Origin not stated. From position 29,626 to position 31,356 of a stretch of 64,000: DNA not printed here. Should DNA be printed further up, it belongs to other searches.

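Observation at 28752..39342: Transporter-less RpiR-linked carbohydrate locus that couples aldolase/kinase/isomerase genes to an FAD-oxidase / Fe-S / fused-ETF redox module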

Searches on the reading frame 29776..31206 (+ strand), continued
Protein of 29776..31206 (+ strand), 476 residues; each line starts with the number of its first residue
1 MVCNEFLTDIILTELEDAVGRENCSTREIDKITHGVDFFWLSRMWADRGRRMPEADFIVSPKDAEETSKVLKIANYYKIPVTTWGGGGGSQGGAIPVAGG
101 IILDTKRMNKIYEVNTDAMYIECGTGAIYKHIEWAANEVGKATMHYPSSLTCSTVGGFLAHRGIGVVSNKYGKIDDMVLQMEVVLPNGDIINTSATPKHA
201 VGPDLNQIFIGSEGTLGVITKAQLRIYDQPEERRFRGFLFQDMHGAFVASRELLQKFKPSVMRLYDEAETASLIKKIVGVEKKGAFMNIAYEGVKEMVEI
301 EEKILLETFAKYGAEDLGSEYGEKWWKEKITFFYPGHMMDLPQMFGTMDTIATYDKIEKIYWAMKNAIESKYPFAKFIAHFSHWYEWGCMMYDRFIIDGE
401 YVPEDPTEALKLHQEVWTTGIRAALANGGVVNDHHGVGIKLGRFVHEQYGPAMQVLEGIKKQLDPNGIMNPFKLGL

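Call 24: search_protein_families(library=pfam, proteins=[L031:17946-19118:+, L023:9014-9832:+, L030:2734-4431:-, L045:9060-10250:+, L060:19449-21077:-, L013:3676-4527:+, L013:2605-3666:+, L013:676-1503:+, L085:5499-6698:+, L069:8409-9332:+], max_evalue=0.001)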
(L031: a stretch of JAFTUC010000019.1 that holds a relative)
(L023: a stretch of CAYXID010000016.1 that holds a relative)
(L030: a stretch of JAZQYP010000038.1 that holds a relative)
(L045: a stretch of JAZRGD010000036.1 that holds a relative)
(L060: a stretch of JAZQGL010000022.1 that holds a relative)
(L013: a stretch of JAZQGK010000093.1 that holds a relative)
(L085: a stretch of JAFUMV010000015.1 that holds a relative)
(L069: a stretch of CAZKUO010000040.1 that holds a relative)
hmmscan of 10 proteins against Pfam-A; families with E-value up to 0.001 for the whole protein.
L031:17946-19118:+ (390 aa): 2 families
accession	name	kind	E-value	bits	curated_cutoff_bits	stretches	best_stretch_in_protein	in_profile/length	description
PF01979.26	Amidohydro_1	-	1.5e-20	74.1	25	1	46-385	1-344/345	Amidohydrolase family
PF07969.17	Amidohydro_3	-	1.4e-13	51.6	29.7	2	39-68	2-34/472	Amidohydrolase family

L023:9014-9832:+ (272 aa): 1 family
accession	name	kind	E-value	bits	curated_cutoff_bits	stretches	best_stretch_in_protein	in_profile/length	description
PF01182.26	Glucosamine_iso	-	5e-05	23.7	27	0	57-159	39-143/225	Glucosamine-6-phosphate isomerases/6-phosphogluconolactonase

L030:2734-4431:- (565 aa): 3 families
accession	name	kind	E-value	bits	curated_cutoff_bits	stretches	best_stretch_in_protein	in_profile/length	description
PF22645.1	GKRP_SIS_N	-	2.1e-10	40.8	27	1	78-185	6-107/113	Glucokinase regulatory protein N-terminal SIS domain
PF01380.27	SIS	-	1.3e-06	28.7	25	0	164-251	50-129/131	SIS domain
PF20741.3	GKRP-like_C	-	4.4e-05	24.4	27.7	1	494-530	2-38/100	C-terminal lid domain of glucokinase regulatory protein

L045:9060-10250:+ (396 aa): 1 family
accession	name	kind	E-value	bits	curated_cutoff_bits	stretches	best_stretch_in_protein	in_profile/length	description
PF07221.17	GlcNAc_2-epim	-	6.1e-51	174.1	23.4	1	35-368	2-339/347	N-acylglucosamine 2-epimerase (GlcNAc 2-epimerase)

L060:19449-21077:- (542 aa): 3 families
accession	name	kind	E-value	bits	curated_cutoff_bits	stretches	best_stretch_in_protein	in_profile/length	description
PF18088.7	Glyco_H_20C_C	-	1.7e-42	145.9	27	1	339-516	3-185/194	Glycoside Hydrolase 20C C-terminal domain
PF00728.28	Glyco_hydro_20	-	5.4e-16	59.3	22.3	1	9-229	5-243/348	Glycosyl hydrolase family 20, catalytic domain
PF10566.15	Glyco_hydro_97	-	0.00043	20.2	32.5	0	13-88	24-99/275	Glycoside hydrolase 97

L013:3676-4527:+ (283 aa): 1 family
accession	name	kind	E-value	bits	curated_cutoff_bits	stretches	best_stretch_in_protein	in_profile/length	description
PF01408.29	GFO_IDH_MocA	-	0.00018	22.7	24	1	54-128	42-116/120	Oxidoreductase family, NAD-binding Rossmann fold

L013:2605-3666:+ (353 aa): 7 families
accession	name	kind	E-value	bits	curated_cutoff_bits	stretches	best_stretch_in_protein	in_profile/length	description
PF01408.29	GFO_IDH_MocA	-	8.3e-26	91.5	24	1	4-119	2-119/120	Oxidoreductase family, NAD-binding Rossmann fold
PF22725.1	GFO_IDH_MocA_C3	-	2.3e-22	79.7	27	1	131-244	4-123/124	GFO/IDH/MocA C-terminal domain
PF02894.22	GFO_IDH_MocA_C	-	1.6e-15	58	22.9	1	133-349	2-218/218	Oxidoreductase family, C-terminal alpha/beta domain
PF07991.19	KARI_N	-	1e-07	32.1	20.6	1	3-77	5-75/165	Acetohydroxy acid isomeroreductase, NADPH-binding domain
PF03447.22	NAD_binding_3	-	1.1e-05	26.5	24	1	9-115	1-112/116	Homoserine dehydrogenase, NAD binding domain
PF03446.21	NAD_binding_2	-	6.9e-05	23.4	21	1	4-75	1-68/161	NAD binding domain of 6-phosphogluconate dehydrogenase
PF02629.25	CoA_binding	-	0.00034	21.7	22.3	1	3-89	4-91/97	CoA binding domain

L013:676-1503:+ (275 aa): 1 family
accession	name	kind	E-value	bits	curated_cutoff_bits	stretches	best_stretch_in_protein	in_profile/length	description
PF01261.30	AP_endonuc_2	-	4.3e-29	102.4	31.1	1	19-269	1-247/249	Xylose isomerase-like TIM barrel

L085:5499-6698:+ (399 aa): 9 families
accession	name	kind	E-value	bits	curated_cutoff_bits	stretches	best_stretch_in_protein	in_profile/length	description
PF12831.13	FAD_oxidored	-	4.7e-55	188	27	2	17-190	1-159/416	FAD dependent oxidoreductase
PF01266.30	DAO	-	3.6e-11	43.6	27.9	2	18-56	2-43/353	FAD dependent oxidoreductase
PF00890.30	FAD_binding_2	-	1.3e-08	34.9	20.4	1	18-55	2-38/414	FAD binding domain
PF07992.20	Pyr_redox_2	-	3.4e-06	27.1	26.1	1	16-47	1-32/291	Pyridine nucleotide-disulphide oxidoreductase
PF03486.20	HI0933_like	-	1.7e-05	24.8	50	0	17-51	2-36/244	HI0933-like protein Rossmann domain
PF01946.23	Thi4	-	2.6e-05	24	26.2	1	14-57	16-60/235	Thi4 family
PF01134.28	GIDA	-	2.6e-05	23.9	22.1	1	17-45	1-29/391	Glucose inhibited division protein A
PF13450.12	NAD_binding_8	-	0.00011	22.8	21.9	1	20-55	1-36/68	NAD(P)-binding Rossmann-like domain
PF00070.33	Pyr_redox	-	0.00015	22.6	22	0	18-48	2-32/82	Pyridine nucleotide-disulphide oxidoreductase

L069:8409-9332:+ (307 aa): 1 family
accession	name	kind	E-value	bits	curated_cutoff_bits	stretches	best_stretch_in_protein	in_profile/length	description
PF03547.23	Mem_trans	-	1e-32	113.6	25.7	1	8-302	3-342/343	Membrane transport protein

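Call 29: search_protein_families(library=ncbifam, proteins=[L001:8562-9965:+, L031:17946-19118:+, L023:9014-9832:+, L030:2734-4431:-, L045:9060-10250:+, L013:3676-4527:+, L013:2605-3666:+, L013:676-1503:+], max_evalue=0.00001)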
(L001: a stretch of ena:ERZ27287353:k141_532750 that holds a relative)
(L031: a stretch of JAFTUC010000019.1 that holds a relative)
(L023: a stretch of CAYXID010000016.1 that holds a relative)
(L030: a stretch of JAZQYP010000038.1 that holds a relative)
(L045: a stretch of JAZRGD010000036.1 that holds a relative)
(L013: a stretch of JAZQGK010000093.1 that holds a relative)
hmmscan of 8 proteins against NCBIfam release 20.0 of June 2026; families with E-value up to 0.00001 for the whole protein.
L001:8562-9965:+ (467 aa): 1 family
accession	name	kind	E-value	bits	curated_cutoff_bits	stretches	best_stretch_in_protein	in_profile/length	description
NF048012.1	SlpQosIsomSftI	equivalog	3.3e-33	115.1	700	1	63-456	41-435/443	sulfoquinovose isomerase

L031:17946-19118:+ (390 aa): 40 families (the best 25 are shown)
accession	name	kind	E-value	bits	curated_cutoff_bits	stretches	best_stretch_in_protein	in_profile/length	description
TIGR00221.1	nagA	equivalog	1.4e-69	234.9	225.65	1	2-384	6-380/380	N-acetylglucosamine-6-phosphate deacetylase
NF008371.0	PRK11170.1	equivalog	2.5e-53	181.3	483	1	3-387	4-380/382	N-acetylglucosamine-6-phosphate deacetylase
NF006689.0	PRK09237.1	equivalog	2.2e-19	69.3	371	1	1-107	5-108/383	amidohydrolase/deacetylase family metallohydrolase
NF011990.0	PRK15446.2-6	subfamily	3.2e-14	52.4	233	1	1-56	3-64/390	alpha-D-ribose 1-methylphosphonate 5-triphosphate diphosphatase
TIGR02318.1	phosphono_phnM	equivalog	1.5e-13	50.5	390.55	1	2-56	1-55/376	phosphonate metabolism protein PhnM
NF006845.0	PRK09357.2-6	equivalog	1.2e-12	47.3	728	1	2-108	4-111/428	dihydroorotase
NF009060.0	PRK12394.1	equivalog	2.8e-12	46.1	442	1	1-89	5-90/381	metallo-dependent hydrolase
TIGR02033.1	D-hydantoinase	equivalog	4.3e-12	45.7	393.25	1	2-108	2-109/454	dihydropyrimidinase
NF006268.0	PRK08417.1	equivalog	1.6e-11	43.9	499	1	1-55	1-55/406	metal-dependent hydrolase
NF006844.0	PRK09357.2-5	equivalog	2.8e-11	43.1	701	1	1-95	4-98/422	dihydroorotase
NF006056.0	PRK08204.1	subfamily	2.8e-11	42.9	391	1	1-57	5-66/449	hypothetical protein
NF011989.0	PRK15446.2-5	equivalog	4.5e-11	42.1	565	1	2-56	5-61/385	alpha-D-ribose 1-methylphosphonate 5-triphosphate diphosphatase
NF006560.0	PRK09061.1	subfamily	9.7e-11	40.6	340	1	1-58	28-87/517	amidohydrolase family protein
TIGR01224.1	hutI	equivalog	1.1e-10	40.9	298.15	0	16-63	2-54/377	imidazolonepropionase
NF006843.0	PRK09357.2-4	equivalog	1.4e-10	40.6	786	1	1-57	3-61/431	dihydroorotase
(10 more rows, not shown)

L023:9014-9832:+ (272 aa): 6 families
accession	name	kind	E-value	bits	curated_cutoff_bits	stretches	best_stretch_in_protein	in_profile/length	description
TIGR00502.1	nagB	equivalog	8.2e-19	67.9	236.9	1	47-253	34-229/259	glucosamine-6-phosphate deaminase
NF001684.0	PRK00443.1-4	subfamily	2.4e-18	66.6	326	1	48-255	30-225/260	glucosamine-6-phosphate deaminase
NF002557.0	PRK02122.1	subfamily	2.6e-17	62.2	384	1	13-269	27-273/653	glucosamine-6-phosphate deaminase-like protein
NF009022.0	PRK12358.1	equivalog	5.3e-16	58.9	247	1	23-268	8-234/239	glucosamine-6-phosphate deaminase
NF001685.0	PRK00443.1-5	equivalog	3e-13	49.7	513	1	49-226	36-202/266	glucosamine-6-phosphate deaminase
NF007291.0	PRK09762.1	equivalog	2.2e-11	43.8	271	1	38-264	23-233/236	galactosamine-6-phosphate isomerase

L030:2734-4431:- (565 aa): 4 families
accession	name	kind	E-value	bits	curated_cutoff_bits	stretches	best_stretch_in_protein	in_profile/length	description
NF003915.0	PRK05441.1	subfamily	2.3e-39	135.2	168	2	27-252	6-205/300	N-acetylmuramic acid 6-phosphate etherase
NF009222.0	PRK12570.1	subfamily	5e-33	114.3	255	2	24-253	10-213/307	N-acetylmuramic acid 6-phosphate etherase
TIGR00274.1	TIGR00274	equivalog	1.1e-32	113.3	302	2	30-252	4-200/291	N-acetylmuramic acid 6-phosphate etherase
TIGR03127.2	RuMP_HxlB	equivalog_domain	3.2e-06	27.2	160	0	164-214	69-118/178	6-phospho-3-hexuloisomerase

L045:9060-10250:+ (396 aa): 3 families
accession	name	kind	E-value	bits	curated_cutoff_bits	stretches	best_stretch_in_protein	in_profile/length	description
NF052547.1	AcylGsamEpipAGE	equivalog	4.6e-109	364.9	600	1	8-387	4-383/384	n-acyl-d-glucosamine 2-epimerase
NF041848.1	celb_epim_EpiA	equivalog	2e-19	70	800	2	21-147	25-152/405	cellobiose 2-epimerase EpiA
NF051846.1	ManIsomPseudo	equivalog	1.6e-08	33.9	600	1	237-363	241-370/401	D-mannose isomerase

L013:3676-4527:+ (283 aa): 1 family
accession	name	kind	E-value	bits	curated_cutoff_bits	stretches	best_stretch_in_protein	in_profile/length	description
NF007574.0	PRK10206.1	equivalog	1.2e-06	27.8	352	1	64-124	55-115/345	oxidoreductase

L013:2605-3666:+ (353 aa): 10 families
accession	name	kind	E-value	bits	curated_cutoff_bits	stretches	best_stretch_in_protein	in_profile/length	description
TIGR04380.1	myo_inos_iolG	equivalog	1.3e-38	132.7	355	1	3-345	2-327/330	inositol 2-dehydrogenase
NF008607.0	PRK11579.1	subfamily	6.1e-35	120.8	330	1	4-349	6-345/346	oxidoreductase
NF007574.0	PRK10206.1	equivalog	3.1e-24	85.7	352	1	4-344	4-339/345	oxidoreductase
NF040723.1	UDP-GlcNAcDh_Arch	equivalog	8.8e-21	74.7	450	1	4-242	2-233/302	UDP-N-acetylglucosamine 3-dehydrogenase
NF052679.1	InsChiInosDhIolG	equivalog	6.6e-20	71.4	540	1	1-162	1-166/343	bifunctional inositol 2-dehydrogenase/D-chiro-inositol 1-dehydrogenase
NF052479.1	LevoglcsnDh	equivalog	2.7e-16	59.2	650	1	59-198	70-214/386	levoglucosan dehydrogenase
NF041392.1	XylDh_Gfo6_Halo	equivalog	3e-13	49.3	350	1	60-247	80-276/350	D-xylose 1-dehydrogenase Gfo6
NF058563.1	BT_2159_fam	equivalog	1.4e-12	47.3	650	1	4-180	2-177/350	disaccharide 3-dehydrogenase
NF004017.0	PRK05479.1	equivalog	3.4e-07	29.3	336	1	3-77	18-88/337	ketol-acid reductoisomerase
NF009830.0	PRK13304.1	equivalog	3.9e-07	29.8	267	1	4-92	3-91/265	aspartate dehydrogenase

L013:676-1503:+ (275 aa): 3 families
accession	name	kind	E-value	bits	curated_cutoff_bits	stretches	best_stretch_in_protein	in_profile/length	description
NF009688.0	PRK13209.1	subfamily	2e-07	30.3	317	1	133-253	139-257/286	L-ribulose-5-phosphate 3-epimerase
TIGR00542.1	hxl6Piso_put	equivalog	3.4e-07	29.9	272.15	1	155-254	160-253/279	L-ribulose-5-phosphate 3-epimerase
NF009689.0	PRK13210.1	subfamily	2.6e-06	26.8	200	1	162-271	168-278/286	L-ribulose-5-phosphate 3-epimerase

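Call 30: search_solved_structures(query=L001:8562-9965:+, max_evalue=0.01)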
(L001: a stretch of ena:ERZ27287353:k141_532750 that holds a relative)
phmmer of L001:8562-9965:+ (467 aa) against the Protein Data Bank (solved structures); distinct sequences matched with E-value up to 0.01: 0.

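Call 31: list_cluster_members(proteins=[P0032, P0056, P0094, P0034, P0025, P0029])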
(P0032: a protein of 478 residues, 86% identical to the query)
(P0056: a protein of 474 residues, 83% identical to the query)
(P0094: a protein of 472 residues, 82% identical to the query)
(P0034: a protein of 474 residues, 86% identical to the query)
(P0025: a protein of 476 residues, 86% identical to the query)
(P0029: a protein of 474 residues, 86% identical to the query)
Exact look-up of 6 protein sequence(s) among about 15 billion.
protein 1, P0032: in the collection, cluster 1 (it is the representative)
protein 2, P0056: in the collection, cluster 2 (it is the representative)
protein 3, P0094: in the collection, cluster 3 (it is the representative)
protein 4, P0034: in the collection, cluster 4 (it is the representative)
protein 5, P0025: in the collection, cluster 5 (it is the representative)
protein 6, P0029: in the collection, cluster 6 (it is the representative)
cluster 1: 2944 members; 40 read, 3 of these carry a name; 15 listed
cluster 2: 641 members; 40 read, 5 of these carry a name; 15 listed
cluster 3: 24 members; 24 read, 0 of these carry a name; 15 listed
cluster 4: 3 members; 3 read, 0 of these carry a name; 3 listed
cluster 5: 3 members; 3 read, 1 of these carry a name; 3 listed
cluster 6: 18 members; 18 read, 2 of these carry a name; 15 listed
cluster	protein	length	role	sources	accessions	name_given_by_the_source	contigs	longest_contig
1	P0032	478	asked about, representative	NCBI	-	-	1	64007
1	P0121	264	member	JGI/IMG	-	5-deoxy-glucuronate isomerase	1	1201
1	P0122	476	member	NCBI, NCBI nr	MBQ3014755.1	MAG: FAD-binding oxidoreductase [Clostridia bacterium] | FAD-binding oxidoreductase [Clostridia bacterium]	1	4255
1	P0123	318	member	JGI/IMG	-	alkyldihydroxyacetonephosphate synthase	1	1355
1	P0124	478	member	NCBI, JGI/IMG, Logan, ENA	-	-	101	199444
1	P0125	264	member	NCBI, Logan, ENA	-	-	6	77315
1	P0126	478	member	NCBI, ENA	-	-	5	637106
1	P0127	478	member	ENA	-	-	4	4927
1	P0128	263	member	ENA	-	-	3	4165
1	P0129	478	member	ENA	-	-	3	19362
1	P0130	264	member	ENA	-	-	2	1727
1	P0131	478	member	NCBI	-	-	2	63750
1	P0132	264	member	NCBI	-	-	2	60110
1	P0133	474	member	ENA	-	-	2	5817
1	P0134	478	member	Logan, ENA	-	-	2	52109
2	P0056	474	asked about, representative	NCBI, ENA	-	-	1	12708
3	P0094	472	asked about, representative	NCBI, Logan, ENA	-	-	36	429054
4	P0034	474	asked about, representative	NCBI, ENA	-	-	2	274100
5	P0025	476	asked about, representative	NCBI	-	-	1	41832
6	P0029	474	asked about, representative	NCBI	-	-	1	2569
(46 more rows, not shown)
